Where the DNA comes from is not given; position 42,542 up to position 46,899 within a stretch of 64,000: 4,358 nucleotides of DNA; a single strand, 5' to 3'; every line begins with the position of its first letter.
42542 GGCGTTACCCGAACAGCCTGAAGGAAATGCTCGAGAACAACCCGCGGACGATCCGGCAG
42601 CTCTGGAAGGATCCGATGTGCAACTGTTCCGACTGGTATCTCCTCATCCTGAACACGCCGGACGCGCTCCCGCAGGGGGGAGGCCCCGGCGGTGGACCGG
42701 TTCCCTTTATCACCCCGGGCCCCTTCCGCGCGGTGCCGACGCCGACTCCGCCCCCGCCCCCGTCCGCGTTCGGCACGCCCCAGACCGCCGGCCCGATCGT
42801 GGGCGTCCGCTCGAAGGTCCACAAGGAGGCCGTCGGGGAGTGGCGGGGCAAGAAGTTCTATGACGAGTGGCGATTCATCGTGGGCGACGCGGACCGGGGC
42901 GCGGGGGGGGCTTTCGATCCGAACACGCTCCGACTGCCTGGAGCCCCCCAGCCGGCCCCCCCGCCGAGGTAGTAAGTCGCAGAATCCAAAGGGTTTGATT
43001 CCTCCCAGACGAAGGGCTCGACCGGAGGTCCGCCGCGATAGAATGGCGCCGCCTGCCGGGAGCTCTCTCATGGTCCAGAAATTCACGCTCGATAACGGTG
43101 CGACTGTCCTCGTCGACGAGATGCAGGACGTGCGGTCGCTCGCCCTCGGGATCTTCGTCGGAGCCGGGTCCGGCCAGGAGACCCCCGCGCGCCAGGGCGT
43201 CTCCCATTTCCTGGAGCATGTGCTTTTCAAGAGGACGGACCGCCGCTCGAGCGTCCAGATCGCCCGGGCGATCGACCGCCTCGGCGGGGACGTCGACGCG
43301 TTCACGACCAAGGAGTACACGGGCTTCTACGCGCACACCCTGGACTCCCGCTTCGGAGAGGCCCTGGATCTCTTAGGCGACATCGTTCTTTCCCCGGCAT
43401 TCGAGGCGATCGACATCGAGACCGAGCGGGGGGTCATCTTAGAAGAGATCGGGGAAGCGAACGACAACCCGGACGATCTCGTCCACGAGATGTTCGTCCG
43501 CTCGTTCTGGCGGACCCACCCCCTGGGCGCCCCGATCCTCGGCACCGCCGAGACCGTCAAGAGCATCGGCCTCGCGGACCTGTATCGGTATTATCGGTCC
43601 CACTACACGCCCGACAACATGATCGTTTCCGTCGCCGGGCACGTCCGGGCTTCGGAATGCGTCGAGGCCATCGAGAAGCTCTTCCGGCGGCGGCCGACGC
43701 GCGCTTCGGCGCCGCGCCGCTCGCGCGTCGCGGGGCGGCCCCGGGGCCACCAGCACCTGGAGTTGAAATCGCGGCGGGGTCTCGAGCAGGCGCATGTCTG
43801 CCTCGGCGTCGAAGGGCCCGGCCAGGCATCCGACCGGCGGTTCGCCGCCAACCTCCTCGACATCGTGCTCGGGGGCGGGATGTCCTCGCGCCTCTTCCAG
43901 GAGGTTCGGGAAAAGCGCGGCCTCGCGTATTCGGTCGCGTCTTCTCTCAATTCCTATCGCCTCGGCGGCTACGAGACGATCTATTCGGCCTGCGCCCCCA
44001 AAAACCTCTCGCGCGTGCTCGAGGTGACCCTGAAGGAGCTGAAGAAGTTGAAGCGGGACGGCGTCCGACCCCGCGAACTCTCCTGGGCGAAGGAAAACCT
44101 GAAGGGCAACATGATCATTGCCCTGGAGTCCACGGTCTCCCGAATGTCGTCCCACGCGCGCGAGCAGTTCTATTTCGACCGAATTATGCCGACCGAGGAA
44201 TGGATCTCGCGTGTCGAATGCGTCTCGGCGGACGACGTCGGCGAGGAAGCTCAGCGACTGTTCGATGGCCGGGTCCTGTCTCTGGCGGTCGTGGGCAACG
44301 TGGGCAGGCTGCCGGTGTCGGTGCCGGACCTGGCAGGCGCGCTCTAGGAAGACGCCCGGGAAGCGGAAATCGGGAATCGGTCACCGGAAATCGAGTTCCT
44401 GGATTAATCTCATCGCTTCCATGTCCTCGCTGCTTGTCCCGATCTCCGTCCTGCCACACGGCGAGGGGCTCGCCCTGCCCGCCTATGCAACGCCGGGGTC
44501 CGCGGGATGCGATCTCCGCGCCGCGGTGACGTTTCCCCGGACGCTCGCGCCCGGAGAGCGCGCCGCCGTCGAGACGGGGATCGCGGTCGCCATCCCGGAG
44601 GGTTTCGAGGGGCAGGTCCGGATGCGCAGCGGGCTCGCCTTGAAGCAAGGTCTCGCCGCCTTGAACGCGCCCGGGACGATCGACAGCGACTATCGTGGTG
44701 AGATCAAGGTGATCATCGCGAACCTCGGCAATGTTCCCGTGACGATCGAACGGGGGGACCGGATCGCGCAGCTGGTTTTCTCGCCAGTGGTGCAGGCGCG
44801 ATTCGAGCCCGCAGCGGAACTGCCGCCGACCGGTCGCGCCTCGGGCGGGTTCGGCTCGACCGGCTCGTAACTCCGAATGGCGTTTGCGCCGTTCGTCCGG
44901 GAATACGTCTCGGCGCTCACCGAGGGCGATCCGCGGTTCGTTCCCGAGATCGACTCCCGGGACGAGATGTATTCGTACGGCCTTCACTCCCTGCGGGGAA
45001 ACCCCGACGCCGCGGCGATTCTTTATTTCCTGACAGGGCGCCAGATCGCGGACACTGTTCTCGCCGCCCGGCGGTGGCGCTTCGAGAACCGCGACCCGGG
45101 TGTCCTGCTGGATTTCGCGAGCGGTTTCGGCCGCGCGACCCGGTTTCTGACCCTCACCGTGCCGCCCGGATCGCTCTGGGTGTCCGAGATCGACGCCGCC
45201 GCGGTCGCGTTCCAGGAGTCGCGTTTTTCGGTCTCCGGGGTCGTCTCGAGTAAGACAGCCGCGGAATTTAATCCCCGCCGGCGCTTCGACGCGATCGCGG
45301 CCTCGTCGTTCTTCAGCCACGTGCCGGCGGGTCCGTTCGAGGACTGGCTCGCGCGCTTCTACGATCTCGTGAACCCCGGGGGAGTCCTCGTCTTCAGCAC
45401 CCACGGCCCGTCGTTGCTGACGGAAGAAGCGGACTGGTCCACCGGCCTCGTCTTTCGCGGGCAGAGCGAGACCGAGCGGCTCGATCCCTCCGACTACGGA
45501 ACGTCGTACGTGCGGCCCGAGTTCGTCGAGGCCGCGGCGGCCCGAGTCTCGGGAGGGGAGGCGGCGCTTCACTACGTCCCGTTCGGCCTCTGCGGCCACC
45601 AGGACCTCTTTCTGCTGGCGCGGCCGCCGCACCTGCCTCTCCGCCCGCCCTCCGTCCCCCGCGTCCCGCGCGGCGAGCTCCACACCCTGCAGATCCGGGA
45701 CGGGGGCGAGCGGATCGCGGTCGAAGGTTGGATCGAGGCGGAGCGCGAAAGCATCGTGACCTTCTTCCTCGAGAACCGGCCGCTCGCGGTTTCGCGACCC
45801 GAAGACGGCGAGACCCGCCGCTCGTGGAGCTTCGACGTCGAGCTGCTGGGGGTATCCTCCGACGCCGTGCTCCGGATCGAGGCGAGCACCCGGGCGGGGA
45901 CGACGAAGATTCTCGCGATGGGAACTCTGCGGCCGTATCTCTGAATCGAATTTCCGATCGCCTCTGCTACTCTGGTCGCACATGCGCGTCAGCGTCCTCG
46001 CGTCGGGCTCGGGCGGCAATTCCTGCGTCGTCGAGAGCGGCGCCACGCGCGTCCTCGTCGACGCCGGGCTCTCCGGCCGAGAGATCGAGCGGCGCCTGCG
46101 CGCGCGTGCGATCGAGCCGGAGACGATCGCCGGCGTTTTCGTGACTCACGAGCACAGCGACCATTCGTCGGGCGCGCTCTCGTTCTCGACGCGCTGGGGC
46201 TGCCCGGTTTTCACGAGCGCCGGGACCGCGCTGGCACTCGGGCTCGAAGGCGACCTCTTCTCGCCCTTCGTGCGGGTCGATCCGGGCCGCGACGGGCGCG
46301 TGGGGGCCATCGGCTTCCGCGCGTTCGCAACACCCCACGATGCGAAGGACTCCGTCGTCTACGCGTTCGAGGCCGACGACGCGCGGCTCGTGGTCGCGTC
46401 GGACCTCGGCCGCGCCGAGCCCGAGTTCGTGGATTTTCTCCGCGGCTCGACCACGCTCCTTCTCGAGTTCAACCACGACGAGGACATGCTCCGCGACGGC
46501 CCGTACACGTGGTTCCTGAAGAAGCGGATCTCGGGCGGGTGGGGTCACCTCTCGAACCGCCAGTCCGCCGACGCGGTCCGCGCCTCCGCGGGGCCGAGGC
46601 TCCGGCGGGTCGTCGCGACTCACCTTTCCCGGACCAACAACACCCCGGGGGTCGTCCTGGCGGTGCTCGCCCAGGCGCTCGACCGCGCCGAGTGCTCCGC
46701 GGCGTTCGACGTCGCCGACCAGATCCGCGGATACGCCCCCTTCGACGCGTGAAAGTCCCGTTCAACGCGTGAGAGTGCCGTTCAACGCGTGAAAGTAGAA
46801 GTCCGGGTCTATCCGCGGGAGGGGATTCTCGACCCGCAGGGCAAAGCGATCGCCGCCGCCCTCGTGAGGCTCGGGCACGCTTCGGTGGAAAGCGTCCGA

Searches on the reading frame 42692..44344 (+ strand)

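Call 59: search_protein_families(library=pfam, proteins=[window:42692-44344:+], max_evalue=0.001)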
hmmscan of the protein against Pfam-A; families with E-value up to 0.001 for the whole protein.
window:42692-44344:+ (551 aa): 2 families
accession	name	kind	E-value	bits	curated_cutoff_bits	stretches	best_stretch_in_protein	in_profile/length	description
PF05193.26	Peptidase_M16_C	-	6.6e-39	134.1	23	1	292-470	2-181/181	Peptidase M16 inactive domain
PF00675.25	Peptidase_M16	-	1e-34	120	22.3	1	146-285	9-148/149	Insulinase (Peptidase family M16)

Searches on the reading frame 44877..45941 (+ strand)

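Call 59: search_protein_families(library=pfam, proteins=[window:44877-45941:+], max_evalue=0.001)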
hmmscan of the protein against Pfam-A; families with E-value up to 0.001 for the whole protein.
window:44877-45941:+ (355 aa): 4 families
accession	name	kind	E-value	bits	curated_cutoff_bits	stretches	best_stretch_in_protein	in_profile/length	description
PF13489.12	Methyltransf_23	-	1.6e-08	34.9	27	1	61-190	13-134/164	Methyltransferase domain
PF08242.18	Methyltransf_12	-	1e-07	33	30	1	78-171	1-98/98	Methyltransferase domain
PF13649.12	Methyltransf_25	-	1.4e-05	26.1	27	1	78-169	2-97/97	Methyltransferase domain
PF08241.18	Methyltransf_11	-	0.00063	20.8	21.2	0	78-173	1-95/95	Methyltransferase domain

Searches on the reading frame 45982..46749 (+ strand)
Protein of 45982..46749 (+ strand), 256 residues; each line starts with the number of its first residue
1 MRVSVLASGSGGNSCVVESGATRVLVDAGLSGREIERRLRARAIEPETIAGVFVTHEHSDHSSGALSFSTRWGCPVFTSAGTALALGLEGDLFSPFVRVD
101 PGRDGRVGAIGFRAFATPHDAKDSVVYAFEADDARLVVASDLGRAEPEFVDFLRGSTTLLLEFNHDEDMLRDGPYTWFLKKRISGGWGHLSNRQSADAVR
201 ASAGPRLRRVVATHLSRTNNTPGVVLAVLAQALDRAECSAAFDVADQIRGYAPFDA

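Call 59: search_protein_families(library=pfam, proteins=[window:45982-46749:+], max_evalue=0.001)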
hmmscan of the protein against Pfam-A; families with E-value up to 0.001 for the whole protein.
window:45982-46749:+ (256 aa): 2 families
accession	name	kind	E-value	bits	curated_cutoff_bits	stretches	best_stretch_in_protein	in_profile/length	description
PF12706.13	Lactamase_B_2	-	2.5e-17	63.6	27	1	22-214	1-199/200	Beta-lactamase superfamily domain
PF00753.33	Lactamase_B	-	7.1e-17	62.4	22.7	1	10-153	4-161/196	Metallo-beta-lactamase superfamily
